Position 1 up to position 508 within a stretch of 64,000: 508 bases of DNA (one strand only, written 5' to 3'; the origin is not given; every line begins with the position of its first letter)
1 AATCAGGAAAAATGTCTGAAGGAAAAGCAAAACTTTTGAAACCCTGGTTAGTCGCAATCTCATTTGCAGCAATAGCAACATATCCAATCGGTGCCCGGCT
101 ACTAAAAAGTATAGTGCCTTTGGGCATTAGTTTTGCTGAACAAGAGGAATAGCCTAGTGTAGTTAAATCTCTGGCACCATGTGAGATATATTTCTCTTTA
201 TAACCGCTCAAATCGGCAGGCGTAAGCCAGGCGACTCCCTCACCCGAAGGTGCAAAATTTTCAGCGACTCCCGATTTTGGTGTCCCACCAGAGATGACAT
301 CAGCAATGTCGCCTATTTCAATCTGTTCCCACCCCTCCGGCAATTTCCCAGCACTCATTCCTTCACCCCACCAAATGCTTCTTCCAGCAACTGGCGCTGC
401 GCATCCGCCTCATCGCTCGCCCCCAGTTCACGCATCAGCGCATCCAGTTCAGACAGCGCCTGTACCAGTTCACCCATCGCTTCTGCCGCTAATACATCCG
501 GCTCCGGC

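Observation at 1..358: hsdS N-terminal target-recognition domain differs from EcoKI right after the conserved leader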

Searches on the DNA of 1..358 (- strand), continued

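Call 40: get_annotated_region(hit=H171, flank=6000)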
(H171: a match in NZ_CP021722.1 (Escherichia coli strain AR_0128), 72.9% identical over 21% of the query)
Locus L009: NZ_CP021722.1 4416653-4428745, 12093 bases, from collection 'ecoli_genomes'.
description: Escherichia coli strain AR_0128 chromosome, complete genome
organism: Escherichia coli strain AR_0128 (NCBI taxid 562)
replicon: chromosome; assembly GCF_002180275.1
host: missing; source: missing; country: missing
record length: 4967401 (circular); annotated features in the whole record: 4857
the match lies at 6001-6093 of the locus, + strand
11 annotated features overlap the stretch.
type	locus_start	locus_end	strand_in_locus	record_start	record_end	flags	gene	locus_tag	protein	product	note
CDS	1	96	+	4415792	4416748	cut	yjiA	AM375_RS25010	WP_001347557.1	GTPase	-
CDS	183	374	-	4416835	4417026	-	-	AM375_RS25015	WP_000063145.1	antitoxin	-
CDS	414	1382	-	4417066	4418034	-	-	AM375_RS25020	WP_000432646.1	hypothetical protein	-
CDS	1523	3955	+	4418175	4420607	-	hsdR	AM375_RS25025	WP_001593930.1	EcoAI/FtnUII family type I restriction enzme subunit R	-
CDS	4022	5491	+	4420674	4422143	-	-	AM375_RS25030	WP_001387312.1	type I restriction-modification system subunit M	-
CDS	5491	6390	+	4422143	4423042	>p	-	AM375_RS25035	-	restriction endonuclease subunit S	incomplete; partial in the middle of a contig; missing C-terminus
CDS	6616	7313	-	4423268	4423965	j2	-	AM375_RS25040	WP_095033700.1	IS1-like element IS1B family transposase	programmed frameshift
CDS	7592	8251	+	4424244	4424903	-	-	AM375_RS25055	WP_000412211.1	type A-1 chloramphenicol O-acetyltransferase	-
CDS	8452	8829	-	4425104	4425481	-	-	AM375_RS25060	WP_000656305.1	GNAT family N-acetyltransferase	-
CDS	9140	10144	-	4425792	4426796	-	-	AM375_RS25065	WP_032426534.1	IS110-like element IS5075 family transposase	-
CDS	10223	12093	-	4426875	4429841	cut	-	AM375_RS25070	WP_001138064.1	Tn3-like element TnAs3 family transposase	-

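Call 41: get_annotated_region(hit=H172, flank=3000)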
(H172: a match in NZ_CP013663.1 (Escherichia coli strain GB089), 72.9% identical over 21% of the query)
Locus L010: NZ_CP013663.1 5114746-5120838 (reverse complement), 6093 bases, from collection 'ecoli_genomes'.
description: Escherichia coli strain GB089 chromosome, complete genome
organism: Escherichia coli strain GB089 (NCBI taxid 562)
replicon: chromosome; assembly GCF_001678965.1
host: -; source: ground beef; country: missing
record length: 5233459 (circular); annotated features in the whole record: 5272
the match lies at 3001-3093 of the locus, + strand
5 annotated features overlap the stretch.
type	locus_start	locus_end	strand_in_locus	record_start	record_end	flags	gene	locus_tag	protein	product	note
CDS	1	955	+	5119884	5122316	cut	hsdR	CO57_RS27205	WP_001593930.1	EcoAI/FtnUII family type I restriction enzme subunit R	-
CDS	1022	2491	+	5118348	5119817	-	-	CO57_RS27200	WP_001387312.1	type I restriction-modification system subunit M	-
CDS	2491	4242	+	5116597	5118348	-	-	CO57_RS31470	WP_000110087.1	restriction endonuclease subunit S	-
CDS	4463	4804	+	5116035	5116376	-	symE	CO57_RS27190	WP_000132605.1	endoribonuclease SymE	-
CDS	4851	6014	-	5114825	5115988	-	-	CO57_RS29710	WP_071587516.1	GmrSD restriction endonuclease domain-containing protein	-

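Call 48: search_dna_similar(query=L005:2501-3913:+, collection=ecoli_genomes, mode=near, max_rows=12)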
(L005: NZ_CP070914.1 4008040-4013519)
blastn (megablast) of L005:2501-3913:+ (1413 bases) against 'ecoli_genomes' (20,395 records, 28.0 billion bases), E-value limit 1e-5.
Records with a match: 921; places in all: 956; records where one place covers at least 80% of the query: 11.
Genomes with a match: 921 of 5426; with a place that covers at least 80% of the query: 11. Places per genome that has any: lowest 1, median 1, highest 2. On chromosomes: 956 places; on plasmids: 0.
Best place of each record, by identity: >=99% 12; 95-99% 893; 90-95% 16.
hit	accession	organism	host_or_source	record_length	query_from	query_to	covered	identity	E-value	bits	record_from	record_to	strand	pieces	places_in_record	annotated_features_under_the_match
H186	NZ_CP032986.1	Escherichia coli strain BE2-5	egret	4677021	1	1413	100%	100.0%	0e+0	2610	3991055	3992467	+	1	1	restriction endonuclease subunit S | hsdM: type I restriction-modification system methyltransferase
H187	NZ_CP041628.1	Escherichia coli strain PE15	pig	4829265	1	1413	100%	100.0%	0e+0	2610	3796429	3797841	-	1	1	restriction endonuclease subunit S | hsdM: type I restriction-modification system methyltransferase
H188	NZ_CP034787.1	Escherichia coli strain ECCNB20-2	chicken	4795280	1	1413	100%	100.0%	0e+0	2610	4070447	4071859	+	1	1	restriction endonuclease subunit S | hsdM: type I restriction-modification system methyltransferase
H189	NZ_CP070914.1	Escherichia coli strain 65COLEC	Homo sapiens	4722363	1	1413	100%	100.0%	0e+0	2610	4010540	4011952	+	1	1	restriction endonuclease subunit S | hsdM: type I restriction-modification system methyltransferase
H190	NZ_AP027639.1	Escherichia coli strain PSJ-29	Homo sapiens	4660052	1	1413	100%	100.0%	0e+0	2610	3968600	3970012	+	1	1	restriction endonuclease subunit S | hsdM: type I restriction-modification system methyltransferase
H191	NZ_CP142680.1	Escherichia coli strain FG31-1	goose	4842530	1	1413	100%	100.0%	0e+0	2610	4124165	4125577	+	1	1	restriction endonuclease subunit S | hsdM: type I restriction-modification system methyltransferase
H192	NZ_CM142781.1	Escherichia coli strain GPEC1292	chicken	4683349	1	1413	100%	100.0%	0e+0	2610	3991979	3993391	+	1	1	restriction endonuclease subunit S | hsdM: type I restriction-modification system methyltransferase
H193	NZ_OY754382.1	Escherichia coli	-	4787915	1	1413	100%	100.0%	0e+0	2610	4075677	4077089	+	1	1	restriction endonuclease subunit S | hsdM: type I restriction-modification system methyltransferase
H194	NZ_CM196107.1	Escherichia coli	urban waste bin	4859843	1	1413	100%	100.0%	0e+0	2610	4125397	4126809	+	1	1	restriction endonuclease subunit S | hsdM: type I restriction-modification system methyltransferase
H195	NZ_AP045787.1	Escherichia coli strain 23CRST025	Homo sapiens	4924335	1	1413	100%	100.0%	0e+0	2610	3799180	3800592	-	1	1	restriction endonuclease subunit S | hsdM: type I restriction-modification system methyltransferase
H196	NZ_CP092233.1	Escherichia coli strain M37H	river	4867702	1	1413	100%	100.0%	0e+0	2610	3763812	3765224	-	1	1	restriction endonuclease subunit S | hsdM: type I restriction-modification system methyltransferase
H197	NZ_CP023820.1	Escherichia coli strain 7/2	Homo sapiens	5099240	1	1413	64%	97.1%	0e+0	1528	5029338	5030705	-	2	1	hsdS: type I restriction-modification system specificity subunit | hsdM: type I restriction-modification system methyltransferase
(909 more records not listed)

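Call 49: search_dna_similar(query=L006:2501-3892:+, collection=ecoli_genomes, mode=near, max_rows=12)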
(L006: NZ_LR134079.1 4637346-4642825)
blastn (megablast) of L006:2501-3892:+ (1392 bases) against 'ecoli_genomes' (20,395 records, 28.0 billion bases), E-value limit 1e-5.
Records with a match: 921; places in all: 956; records where one place covers at least 80% of the query: 1.
Genomes with a match: 921 of 5426; with a place that covers at least 80% of the query: 1. Places per genome that has any: lowest 1, median 1, highest 2. On chromosomes: 956 places; on plasmids: 0.
Best place of each record, by identity: >=99% 7; 95-99% 828; 90-95% 86.
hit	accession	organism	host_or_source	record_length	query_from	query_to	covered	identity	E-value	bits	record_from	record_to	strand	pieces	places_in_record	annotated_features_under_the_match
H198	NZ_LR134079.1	Escherichia coli strain NCTC9112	missing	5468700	1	1392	100%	100.0%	0e+0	2571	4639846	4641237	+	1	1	restriction endonuclease subunit S | hsdM: type I restriction-modification system methyltransferase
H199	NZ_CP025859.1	Escherichia coli strain 504239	Homo sapiens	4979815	535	1392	62%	100.0%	0e+0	1585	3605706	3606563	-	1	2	restriction endonuclease subunit S | hypothetical protein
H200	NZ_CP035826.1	Escherichia coli strain 67-1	Homo sapiens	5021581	535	1392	62%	100.0%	0e+0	1585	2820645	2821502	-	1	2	restriction endonuclease subunit S | hypothetical protein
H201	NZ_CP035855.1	Escherichia coli TW11681 strain TW11681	-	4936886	535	1392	62%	100.0%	0e+0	1585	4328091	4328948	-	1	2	restriction endonuclease subunit S | hypothetical protein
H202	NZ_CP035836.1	Escherichia coli strain WS1933D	Homo sapiens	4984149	535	1392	62%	100.0%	0e+0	1585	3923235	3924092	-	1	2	restriction endonuclease subunit S | hypothetical protein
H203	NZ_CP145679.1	Escherichia coli strain S1-NGR-02-A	Homo sapiens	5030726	535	1392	62%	100.0%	0e+0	1585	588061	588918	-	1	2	restriction endonuclease subunit S | hypothetical protein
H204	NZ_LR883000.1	Escherichia coli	-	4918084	535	1392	62%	100.0%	0e+0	1585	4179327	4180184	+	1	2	restriction endonuclease subunit S | hypothetical protein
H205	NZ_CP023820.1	Escherichia coli strain 7/2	Homo sapiens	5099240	1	1392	63%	97.0%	0e+0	1484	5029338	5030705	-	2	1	hsdS: type I restriction-modification system specificity subunit | hsdM: type I restriction-modification system methyltransferase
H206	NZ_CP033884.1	Escherichia coli strain 50579417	Homo sapiens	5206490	1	1392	63%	97.0%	0e+0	1484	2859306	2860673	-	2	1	hsdS: type I restriction-modification system specificity subunit | hsdM: type I restriction-modification system methyltransferase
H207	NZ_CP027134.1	Escherichia coli strain AR_0372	missing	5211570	1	1392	63%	97.0%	0e+0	1484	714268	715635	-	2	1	hsdS: type I restriction-modification system specificity subunit | hsdM: type I restriction-modification system methyltransferase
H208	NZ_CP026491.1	Escherichia coli strain HS13-1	Homo sapiens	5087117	1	1392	63%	97.0%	0e+0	1484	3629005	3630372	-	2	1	hsdS: type I restriction-modification system specificity subunit | hsdM: type I restriction-modification system methyltransferase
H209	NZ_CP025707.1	Escherichia coli strain YDC107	Homo sapiens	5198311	1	1392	63%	97.0%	0e+0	1484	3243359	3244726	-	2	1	hsdS: type I restriction-modification system specificity subunit | hsdM: type I restriction-modification system methyltransferase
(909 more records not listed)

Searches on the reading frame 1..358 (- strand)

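Call 27: profile_search(protein=L001:6001-7365:+)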
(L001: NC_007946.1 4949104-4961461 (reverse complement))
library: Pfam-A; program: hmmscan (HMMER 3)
A. the first sequence (455 residues): domains with independent E <= 10: 3; with E <= 0.001: 2
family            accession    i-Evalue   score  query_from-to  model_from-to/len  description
Methylase_S       PF01420.25    7.9e-24    85.2       7-187         1-167/168  Type I restriction modification DNA specificity domain
Methylase_S       PF01420.25    2.5e-14    54.3     217-394         2-166/168  Type I restriction modification DNA specificity domain
PI3K_C2           PF00792.30       0.29    11.6     334-373        15-56/136  Phosphoinositide 3-kinase C2

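Call 33: search_solved_structures(query=L001:6001-7365:+, max_evalue=0.001)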
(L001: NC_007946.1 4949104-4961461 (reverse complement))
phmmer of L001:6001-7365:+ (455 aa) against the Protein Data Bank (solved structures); distinct sequences matched with E-value up to 0.001: 5.
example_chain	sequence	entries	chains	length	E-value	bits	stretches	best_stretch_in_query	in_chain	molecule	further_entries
2y7c_A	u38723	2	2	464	4e-105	355.3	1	118-455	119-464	TYPE-1 RESTRICTION ENZYME ECOKI SPECIFICITY PROTEIN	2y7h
1yf2_A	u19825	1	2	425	1.4e-53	185.5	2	3-205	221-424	Type I restriction-modification enzyme, S subunit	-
5ybb_D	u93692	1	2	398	4e-16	62.1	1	5-206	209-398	Restriction endonuclease S subunits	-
3okg_A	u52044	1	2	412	4.7e-16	61.8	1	5-206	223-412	Restriction endonuclease S subunits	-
8w0p_C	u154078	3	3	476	3.2e-11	45.9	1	224-394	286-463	S.BsaXI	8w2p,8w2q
